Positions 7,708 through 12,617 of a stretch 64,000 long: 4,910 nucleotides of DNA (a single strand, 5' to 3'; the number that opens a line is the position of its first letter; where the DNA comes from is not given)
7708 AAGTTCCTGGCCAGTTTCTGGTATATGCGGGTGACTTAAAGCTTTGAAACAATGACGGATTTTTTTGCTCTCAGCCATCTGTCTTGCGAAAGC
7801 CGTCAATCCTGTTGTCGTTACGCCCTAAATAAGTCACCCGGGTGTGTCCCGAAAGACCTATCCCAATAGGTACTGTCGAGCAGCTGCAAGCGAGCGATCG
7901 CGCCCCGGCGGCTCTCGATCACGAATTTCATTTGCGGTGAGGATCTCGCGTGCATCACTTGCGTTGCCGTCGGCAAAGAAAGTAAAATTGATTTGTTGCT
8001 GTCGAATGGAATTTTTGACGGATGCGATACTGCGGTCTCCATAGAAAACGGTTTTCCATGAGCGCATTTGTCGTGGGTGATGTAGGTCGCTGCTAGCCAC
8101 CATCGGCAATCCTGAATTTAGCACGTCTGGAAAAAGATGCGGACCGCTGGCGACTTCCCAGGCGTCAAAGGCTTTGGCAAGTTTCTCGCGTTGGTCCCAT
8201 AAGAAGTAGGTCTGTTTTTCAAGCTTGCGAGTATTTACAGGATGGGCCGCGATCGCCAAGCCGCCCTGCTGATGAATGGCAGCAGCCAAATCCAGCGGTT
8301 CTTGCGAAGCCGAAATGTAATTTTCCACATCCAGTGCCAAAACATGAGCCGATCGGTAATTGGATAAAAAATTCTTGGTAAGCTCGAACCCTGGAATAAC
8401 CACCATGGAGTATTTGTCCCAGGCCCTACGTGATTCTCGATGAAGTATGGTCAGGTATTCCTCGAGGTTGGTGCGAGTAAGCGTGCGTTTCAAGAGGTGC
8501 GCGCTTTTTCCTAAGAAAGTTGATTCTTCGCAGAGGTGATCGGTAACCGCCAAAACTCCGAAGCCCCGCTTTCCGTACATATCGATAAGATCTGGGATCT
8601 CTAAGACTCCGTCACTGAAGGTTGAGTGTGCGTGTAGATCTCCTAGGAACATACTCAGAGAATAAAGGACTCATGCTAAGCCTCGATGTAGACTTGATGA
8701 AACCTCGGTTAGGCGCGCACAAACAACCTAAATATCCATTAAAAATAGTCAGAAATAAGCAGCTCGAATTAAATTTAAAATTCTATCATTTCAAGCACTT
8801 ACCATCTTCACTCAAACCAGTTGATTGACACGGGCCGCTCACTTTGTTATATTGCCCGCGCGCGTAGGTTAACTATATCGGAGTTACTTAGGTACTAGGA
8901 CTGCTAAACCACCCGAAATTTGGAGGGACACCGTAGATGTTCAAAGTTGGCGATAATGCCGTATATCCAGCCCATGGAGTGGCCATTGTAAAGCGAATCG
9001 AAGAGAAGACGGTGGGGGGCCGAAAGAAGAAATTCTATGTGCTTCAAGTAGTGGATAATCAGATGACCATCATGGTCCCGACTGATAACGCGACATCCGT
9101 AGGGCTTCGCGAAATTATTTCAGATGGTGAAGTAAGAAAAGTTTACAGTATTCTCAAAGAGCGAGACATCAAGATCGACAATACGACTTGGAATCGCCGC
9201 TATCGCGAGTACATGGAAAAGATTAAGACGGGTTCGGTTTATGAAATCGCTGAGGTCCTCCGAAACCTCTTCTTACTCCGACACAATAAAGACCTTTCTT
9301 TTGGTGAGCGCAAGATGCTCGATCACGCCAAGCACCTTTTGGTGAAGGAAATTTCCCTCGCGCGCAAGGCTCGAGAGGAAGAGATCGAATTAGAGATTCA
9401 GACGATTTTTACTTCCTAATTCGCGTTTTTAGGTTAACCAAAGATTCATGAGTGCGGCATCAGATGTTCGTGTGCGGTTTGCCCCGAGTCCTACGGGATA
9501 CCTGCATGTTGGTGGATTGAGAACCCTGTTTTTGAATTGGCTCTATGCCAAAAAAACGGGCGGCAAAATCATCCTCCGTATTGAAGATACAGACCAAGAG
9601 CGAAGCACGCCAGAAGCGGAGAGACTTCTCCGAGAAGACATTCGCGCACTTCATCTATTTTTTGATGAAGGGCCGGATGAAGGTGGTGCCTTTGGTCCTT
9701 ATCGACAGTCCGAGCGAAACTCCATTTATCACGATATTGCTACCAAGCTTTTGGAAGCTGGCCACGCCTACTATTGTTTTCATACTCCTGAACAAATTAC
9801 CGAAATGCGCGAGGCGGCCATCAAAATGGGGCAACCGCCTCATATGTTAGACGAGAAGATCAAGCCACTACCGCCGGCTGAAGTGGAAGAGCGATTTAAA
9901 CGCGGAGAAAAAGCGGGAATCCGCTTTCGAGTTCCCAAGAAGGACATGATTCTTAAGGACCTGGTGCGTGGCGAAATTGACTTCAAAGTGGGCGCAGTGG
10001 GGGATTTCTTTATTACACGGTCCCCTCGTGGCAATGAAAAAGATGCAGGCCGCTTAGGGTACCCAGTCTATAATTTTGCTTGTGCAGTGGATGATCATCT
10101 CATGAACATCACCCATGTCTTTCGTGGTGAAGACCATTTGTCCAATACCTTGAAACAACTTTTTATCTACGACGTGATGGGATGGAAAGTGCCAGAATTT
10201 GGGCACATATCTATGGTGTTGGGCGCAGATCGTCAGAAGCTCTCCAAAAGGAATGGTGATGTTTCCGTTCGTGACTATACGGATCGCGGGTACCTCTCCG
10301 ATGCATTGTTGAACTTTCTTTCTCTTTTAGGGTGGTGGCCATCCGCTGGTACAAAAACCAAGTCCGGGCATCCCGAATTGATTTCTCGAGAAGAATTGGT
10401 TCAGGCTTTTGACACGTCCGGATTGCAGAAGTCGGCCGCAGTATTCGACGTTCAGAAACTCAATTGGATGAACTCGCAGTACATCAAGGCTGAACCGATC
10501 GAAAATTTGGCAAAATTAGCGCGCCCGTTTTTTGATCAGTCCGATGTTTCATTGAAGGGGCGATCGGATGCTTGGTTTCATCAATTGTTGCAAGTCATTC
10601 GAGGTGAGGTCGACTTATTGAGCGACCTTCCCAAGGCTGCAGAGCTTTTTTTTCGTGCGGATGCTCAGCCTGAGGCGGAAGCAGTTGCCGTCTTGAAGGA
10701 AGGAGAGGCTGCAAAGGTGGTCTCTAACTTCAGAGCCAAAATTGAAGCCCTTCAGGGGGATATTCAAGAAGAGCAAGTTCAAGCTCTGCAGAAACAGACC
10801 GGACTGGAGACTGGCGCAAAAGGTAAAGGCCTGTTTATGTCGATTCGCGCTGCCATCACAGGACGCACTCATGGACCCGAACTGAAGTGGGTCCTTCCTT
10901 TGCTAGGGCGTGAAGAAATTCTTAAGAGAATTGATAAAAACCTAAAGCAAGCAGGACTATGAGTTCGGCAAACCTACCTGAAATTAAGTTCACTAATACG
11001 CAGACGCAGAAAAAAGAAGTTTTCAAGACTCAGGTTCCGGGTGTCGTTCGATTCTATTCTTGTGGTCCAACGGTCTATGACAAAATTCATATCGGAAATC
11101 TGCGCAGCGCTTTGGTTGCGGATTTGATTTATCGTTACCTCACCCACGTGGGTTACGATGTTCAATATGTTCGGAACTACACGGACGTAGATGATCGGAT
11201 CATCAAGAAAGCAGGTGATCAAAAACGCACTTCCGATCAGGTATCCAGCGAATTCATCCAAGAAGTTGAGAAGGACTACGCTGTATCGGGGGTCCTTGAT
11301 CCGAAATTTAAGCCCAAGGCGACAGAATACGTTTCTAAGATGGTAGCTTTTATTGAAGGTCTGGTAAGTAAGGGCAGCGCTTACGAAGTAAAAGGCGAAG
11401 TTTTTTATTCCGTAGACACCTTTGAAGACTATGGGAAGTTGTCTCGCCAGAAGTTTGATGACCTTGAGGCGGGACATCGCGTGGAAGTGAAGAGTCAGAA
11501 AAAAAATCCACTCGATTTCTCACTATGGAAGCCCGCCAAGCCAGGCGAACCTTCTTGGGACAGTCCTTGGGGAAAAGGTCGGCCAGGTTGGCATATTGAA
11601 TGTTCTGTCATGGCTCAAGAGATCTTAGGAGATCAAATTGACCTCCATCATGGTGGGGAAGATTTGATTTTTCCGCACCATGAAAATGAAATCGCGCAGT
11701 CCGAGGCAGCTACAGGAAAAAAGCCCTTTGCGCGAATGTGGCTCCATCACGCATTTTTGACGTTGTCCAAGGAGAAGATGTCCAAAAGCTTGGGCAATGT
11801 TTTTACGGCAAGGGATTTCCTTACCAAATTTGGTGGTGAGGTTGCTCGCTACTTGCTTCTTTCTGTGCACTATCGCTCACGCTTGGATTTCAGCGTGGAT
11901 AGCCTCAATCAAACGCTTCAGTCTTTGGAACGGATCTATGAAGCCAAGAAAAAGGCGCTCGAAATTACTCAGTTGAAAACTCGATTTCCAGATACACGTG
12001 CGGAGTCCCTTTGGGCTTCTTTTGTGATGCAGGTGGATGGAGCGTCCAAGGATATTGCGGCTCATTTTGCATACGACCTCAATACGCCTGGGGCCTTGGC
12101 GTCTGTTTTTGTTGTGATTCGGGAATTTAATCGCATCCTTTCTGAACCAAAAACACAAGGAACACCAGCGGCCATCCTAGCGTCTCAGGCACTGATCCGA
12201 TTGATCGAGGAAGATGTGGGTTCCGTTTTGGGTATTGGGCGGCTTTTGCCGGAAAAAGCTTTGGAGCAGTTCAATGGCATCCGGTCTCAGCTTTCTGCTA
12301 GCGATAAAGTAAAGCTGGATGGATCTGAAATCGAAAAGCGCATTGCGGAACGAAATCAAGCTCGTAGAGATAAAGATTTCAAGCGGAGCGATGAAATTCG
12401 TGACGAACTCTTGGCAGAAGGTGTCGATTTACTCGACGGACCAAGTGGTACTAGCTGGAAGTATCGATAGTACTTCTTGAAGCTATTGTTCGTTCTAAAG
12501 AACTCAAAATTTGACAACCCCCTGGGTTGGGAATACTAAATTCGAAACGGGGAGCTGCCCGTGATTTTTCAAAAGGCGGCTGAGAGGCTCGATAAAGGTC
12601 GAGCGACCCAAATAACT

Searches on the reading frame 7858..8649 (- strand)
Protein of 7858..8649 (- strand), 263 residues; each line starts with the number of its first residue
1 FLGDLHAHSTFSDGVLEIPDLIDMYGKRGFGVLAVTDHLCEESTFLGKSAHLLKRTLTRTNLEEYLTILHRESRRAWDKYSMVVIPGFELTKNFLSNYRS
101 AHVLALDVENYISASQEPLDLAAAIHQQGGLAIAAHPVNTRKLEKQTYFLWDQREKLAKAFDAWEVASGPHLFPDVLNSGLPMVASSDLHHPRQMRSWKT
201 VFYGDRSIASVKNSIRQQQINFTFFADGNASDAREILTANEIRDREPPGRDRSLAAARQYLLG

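Call 93: search_protein_families(library=ncbifam, proteins=[window:7858-8649:-], max_evalue=1e-10)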
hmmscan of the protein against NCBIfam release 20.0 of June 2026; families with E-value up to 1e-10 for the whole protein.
window:7858-8649:- (263 aa): 1 family
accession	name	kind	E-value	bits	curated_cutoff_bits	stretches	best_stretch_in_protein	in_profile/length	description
NF038032.1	CehA_McbA_metalo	domain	4.7e-14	52.5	80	1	3-196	5-185/315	CehA/McbA family metallohydrolase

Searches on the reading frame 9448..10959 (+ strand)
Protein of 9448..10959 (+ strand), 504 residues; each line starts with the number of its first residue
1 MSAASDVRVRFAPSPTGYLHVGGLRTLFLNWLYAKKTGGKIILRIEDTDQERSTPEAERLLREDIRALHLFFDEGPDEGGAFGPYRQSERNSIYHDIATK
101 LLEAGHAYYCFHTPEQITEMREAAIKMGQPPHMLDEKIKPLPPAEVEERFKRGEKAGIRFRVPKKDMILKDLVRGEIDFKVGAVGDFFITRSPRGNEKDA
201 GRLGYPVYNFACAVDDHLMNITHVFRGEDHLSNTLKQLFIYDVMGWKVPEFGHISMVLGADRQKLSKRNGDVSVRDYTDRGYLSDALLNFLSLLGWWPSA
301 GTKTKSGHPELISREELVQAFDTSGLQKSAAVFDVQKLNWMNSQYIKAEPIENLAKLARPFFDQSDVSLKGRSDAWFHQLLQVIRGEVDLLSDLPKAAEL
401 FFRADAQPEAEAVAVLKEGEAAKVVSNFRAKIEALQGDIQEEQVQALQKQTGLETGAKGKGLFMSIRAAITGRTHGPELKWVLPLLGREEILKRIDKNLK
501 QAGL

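Call 93: search_protein_families(library=ncbifam, proteins=[window:9448-10959:+], max_evalue=1e-10)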
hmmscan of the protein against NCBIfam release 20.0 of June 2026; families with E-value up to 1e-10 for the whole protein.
window:9448-10959:+ (504 aa): 10 families
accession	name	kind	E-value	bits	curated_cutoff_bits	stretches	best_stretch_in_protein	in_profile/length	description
TIGR00464.1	gltX_bact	equivalog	7.8e-139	463.6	289.95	1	7-498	2-466/470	glutamate--tRNA ligase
NF004315.1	PRK05710.1-4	equivalog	1.5e-54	185.3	250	1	10-287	2-270/274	tRNA glutamyl-Q(34) synthetase GluQRS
TIGR03838.1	queuosine_YadB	equivalog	2.7e-53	181.1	276.7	1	8-287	2-252/272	tRNA glutamyl-Q(34) synthetase GluQRS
NF003169.0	PRK04156.1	equivalog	6.2e-49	167.1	516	1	5-256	100-331/567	glutamate--tRNA ligase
NF004314.0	PRK05710.1-3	equivalog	1.7e-48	165.5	256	1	5-306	5-270/297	tRNA glutamyl-Q(34) synthetase GluQRS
TIGR00463.1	gltX_arch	equivalog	2.3e-40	138.7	401.75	1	6-267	93-332/560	glutamate--tRNA ligase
NF004313.0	PRK05710.1-2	equivalog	5.5e-35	121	380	1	6-279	4-256/299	tRNA glutamyl-Q(34) synthetase GluQRS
NF004312.0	PRK05710.1-1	equivalog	1.4e-29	103.4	453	1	10-291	17-262/306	tRNA glutamyl-Q(34) synthetase GluQRS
NF011291.0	PRK14703.1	equivalog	1.5e-14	53.3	681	1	6-225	31-233/769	glutamine--tRNA ligase/YqeY domain fusion protein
TIGR00440.1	glnS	equivalog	3.7e-14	52.5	425.8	1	7-227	1-204/524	glutamine--tRNA ligase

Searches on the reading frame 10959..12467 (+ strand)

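Call 93: search_protein_families(library=ncbifam, proteins=[window:10959-12467:+], max_evalue=1e-10)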
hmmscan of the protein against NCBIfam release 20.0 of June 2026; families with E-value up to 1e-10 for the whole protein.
window:10959-12467:+ (503 aa): 9 families
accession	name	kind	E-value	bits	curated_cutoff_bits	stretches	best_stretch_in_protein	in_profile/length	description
TIGR00435.1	cysS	equivalog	2.5e-150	501.6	340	1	10-501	2-464/466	cysteine--tRNA ligase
NF011108.0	PRK14536.1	equivalog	1.3e-104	350.7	780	1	9-501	3-488/490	cysteine--tRNA ligase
TIGR03447.1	mycothiol_MshC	equivalog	1.5e-72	244.7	485.1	1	10-352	19-370/411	cysteine--1-D-myo-inosityl 2-amino-2-deoxy-alpha-D-glucopyranoside ligase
NF011107.0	PRK14534.1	equivalog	2.1e-63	215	744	1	10-389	4-394/481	cysteine--tRNA ligase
TIGR00398.1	metG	equivalog_domain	5.8e-17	61.6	336.35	0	262-320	316-375/530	methionine--tRNA ligase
NF008900.0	PRK12267.1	equivalog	7.6e-15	54.4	598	0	260-318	286-345/648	methionine--tRNA ligase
NF009687.0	PRK13208.1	equivalog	3.2e-13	48.8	738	0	227-355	488-616/801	valine--tRNA ligase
NF008957.0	PRK12300.1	subfamily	4.5e-13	48.1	677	0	227-346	580-701/946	leucine--tRNA ligase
NF001100.0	PRK00133.1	equivalog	2e-11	43.2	587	0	262-319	319-378/676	methionine--tRNA ligase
